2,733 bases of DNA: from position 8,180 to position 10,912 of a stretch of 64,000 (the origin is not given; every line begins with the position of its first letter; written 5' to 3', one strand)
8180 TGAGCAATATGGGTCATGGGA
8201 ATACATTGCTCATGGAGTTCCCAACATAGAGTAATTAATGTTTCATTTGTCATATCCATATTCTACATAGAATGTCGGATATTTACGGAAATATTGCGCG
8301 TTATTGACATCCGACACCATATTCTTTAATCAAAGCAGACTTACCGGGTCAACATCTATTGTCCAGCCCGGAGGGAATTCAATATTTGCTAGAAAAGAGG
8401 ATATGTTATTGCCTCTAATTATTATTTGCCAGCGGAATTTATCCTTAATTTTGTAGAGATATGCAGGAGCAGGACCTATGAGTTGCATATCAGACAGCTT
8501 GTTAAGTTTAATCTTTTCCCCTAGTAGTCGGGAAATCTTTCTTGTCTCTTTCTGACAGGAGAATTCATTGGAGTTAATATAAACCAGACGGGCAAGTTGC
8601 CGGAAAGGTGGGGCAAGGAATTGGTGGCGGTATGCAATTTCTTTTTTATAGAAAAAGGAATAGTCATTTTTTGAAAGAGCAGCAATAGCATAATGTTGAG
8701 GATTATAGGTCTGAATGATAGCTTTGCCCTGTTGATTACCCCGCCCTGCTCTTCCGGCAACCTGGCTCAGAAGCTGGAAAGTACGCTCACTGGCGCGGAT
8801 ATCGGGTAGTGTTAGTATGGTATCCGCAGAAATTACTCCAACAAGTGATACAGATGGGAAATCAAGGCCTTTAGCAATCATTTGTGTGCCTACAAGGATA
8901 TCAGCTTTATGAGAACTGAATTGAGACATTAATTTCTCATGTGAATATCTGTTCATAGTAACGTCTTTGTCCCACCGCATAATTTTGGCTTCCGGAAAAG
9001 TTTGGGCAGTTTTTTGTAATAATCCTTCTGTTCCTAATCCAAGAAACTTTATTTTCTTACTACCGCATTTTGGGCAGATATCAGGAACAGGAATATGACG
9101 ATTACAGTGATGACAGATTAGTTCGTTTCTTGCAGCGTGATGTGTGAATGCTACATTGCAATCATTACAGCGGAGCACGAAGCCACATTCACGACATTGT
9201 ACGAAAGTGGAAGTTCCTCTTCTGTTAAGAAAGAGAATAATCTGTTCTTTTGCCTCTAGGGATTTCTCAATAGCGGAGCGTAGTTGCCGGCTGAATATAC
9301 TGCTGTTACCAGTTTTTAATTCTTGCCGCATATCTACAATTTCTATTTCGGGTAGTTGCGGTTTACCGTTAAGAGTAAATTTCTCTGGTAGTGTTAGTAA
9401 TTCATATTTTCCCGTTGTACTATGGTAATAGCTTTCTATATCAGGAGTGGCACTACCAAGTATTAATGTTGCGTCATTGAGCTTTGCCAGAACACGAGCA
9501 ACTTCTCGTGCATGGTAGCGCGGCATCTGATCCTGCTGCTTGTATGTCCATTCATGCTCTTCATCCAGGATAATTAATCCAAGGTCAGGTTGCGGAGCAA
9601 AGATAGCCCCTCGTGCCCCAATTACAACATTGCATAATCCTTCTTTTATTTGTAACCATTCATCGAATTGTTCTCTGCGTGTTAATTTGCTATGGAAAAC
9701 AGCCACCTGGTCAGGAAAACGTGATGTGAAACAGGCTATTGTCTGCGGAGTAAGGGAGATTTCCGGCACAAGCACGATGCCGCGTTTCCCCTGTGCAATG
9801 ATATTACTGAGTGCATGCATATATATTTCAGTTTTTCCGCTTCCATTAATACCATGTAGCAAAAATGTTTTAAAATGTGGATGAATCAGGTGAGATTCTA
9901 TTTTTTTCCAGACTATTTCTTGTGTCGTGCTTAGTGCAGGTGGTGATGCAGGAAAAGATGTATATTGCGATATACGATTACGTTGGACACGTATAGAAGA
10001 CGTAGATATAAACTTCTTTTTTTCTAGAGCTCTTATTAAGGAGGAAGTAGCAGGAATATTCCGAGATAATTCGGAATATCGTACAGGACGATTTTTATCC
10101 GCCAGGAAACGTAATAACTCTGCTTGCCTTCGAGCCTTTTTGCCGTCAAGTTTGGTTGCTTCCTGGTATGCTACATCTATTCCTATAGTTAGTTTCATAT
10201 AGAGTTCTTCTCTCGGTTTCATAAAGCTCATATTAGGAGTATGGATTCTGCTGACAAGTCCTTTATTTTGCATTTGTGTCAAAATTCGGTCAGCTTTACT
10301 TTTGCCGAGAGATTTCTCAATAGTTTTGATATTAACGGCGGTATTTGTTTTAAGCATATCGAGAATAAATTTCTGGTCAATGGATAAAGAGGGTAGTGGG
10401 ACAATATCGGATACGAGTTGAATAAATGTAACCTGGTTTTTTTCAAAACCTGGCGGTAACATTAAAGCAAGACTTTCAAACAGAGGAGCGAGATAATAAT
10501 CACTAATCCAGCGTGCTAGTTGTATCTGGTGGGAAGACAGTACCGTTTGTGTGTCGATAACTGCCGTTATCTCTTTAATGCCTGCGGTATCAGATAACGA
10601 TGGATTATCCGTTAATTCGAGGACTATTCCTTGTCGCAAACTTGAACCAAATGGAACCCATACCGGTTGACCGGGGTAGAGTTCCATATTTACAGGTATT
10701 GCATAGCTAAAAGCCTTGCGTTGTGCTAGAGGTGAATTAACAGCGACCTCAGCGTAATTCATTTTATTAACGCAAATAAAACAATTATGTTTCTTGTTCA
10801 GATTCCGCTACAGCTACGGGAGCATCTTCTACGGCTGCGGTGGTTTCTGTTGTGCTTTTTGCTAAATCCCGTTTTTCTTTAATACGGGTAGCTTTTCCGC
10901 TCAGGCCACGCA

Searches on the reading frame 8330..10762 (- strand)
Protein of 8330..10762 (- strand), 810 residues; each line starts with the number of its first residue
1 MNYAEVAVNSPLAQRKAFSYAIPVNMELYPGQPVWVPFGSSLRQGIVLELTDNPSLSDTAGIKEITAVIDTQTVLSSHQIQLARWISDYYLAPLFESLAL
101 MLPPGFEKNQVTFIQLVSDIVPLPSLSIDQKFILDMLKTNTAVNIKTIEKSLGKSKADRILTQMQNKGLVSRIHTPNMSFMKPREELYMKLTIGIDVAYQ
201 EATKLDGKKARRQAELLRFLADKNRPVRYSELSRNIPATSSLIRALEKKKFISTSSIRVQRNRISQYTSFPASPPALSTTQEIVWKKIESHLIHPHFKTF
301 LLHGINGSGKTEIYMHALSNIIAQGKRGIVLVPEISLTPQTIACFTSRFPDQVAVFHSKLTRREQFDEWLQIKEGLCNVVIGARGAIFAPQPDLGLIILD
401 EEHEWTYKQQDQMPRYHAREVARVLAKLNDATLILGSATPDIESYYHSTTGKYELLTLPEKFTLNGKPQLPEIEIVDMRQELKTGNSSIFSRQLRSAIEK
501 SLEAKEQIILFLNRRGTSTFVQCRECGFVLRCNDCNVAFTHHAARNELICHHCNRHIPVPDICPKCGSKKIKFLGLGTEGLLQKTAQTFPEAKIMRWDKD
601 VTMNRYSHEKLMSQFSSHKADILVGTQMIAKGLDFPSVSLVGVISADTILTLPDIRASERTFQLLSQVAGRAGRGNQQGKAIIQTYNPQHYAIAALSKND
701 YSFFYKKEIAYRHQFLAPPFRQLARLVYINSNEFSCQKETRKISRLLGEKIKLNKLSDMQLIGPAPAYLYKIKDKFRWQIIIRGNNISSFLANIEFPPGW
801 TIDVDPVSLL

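Call 4: search_protein_families(library=pfam, proteins=[window:8330-10762:-], max_evalue=0.1)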
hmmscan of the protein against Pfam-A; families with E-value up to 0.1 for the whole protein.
window:8330-10762:- (810 aa): 9 families
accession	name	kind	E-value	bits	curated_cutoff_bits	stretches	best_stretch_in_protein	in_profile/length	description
PF17764.6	PriA_3primeBD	-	2.1e-25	88.8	22.7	1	5-103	1-96/96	3'DNA-binding domain (3'BD)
PF00270.35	DEAD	-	5.6e-15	55.9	26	1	298-443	15-162/167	DEAD/DEAH box helicase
PF18074.6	PriA_C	-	7.9e-13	49.5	26.9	1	719-806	1-95/95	Primosomal protein N C-terminal domain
PF04851.21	ResIII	-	1.3e-12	48.4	22.5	1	280-441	7-163/164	Type III restriction enzyme, res subunit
PF00271.37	Helicase_C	-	2.1e-10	41.2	23.5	1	602-675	48-109/110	Helicase conserved C-terminal domain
PF18319.7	Zn_ribbon_PriA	-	2.3e-07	31.1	26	1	532-558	1-27/27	PriA DNA helicase Cys-rich region (CRR) domain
PF01047.28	MarR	-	0.00037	20.8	24.6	0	126-177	1-54/59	MarR family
PF07191.17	Zn_ribbon_6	-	0.0027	18.1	25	1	531-569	2-38/67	Double zinc ribbon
PF09339.16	HTH_IclR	-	0.075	13.3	22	0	214-236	6-28/52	IclR helix-turn-helix domain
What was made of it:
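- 8330..10762 (-): priA (right chromosomal flank). PriA_3primeBD, DEAD, PriA_C and Zn_ribbon_PriA domains (call 4).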

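Call 77: list_cluster_members(proteins=[P0001, P0071, window:8330-10762:-, window:5435-5812:+])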
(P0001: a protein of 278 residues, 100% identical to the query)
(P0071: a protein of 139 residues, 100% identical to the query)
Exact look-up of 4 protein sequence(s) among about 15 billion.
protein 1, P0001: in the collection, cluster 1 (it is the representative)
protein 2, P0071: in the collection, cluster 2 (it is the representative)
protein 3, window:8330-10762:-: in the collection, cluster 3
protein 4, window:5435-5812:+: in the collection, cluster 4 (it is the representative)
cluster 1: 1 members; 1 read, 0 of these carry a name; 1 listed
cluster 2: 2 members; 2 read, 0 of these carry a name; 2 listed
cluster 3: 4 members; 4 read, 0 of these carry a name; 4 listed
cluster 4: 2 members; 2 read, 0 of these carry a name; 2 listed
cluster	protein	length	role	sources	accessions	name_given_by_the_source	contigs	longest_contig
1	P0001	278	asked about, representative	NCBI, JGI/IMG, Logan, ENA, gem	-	-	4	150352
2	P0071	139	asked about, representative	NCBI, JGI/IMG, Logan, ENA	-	-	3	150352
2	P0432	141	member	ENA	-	-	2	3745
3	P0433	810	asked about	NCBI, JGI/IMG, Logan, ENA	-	-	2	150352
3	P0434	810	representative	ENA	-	-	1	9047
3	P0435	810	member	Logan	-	-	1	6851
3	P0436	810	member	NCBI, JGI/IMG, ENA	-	-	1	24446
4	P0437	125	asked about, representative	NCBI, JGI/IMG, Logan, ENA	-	-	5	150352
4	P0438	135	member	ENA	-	-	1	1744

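Call 98: search_protein_families(library=pfam, proteins=[L191:12984-13679:+, L191:13713-14072:+, L191:14107-14760:-, L191:11624-11830:+, L191:12411-12686:+, L191:14823-15149:-], max_evalue=0.01)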
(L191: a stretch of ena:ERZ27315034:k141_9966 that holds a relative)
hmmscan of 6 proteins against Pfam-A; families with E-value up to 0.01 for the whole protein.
L191:12984-13679:+ (231 aa): 2 families
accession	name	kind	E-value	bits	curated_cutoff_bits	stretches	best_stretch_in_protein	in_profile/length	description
PF04255.20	DUF433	-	3.2e-05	24.1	23.6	1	170-221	1-55/56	Protein of unknown function (DUF433)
PF21321.3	HTH_66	-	0.001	19.8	24.3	1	53-88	47-82/83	Putative DNA-binding HTH domain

L191:13713-14072:+ (119 aa): 1 family
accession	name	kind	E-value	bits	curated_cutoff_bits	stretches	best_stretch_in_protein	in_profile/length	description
PF18478.7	PIN_10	-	2.2e-06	28.1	26.2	1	3-71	15-82/84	PIN like domain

L191:14107-14760:- (217 aa): 0 families

L191:11624-11830:+ (68 aa): 1 family
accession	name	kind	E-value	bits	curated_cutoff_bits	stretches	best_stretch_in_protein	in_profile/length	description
PF01527.26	HTH_Tnp_1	-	0.00072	20.2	24.1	1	7-42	4-39/75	Transposase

L191:12411-12686:+ (91 aa): 2 families
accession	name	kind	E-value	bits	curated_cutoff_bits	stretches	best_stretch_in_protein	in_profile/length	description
PF13333.12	rve_2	-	3.6e-14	53.1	22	1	29-82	1-53/56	Integrase core domain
PF13683.12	rve_3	-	8e-09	35.6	26.5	1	11-77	2-67/67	Integrase core domain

L191:14823-15149:- (108 aa): 1 family
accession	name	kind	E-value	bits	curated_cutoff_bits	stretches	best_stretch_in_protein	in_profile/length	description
PF00589.27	Phage_integrase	-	1.8e-13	51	27.1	1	21-85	103-166/172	Phage integrase family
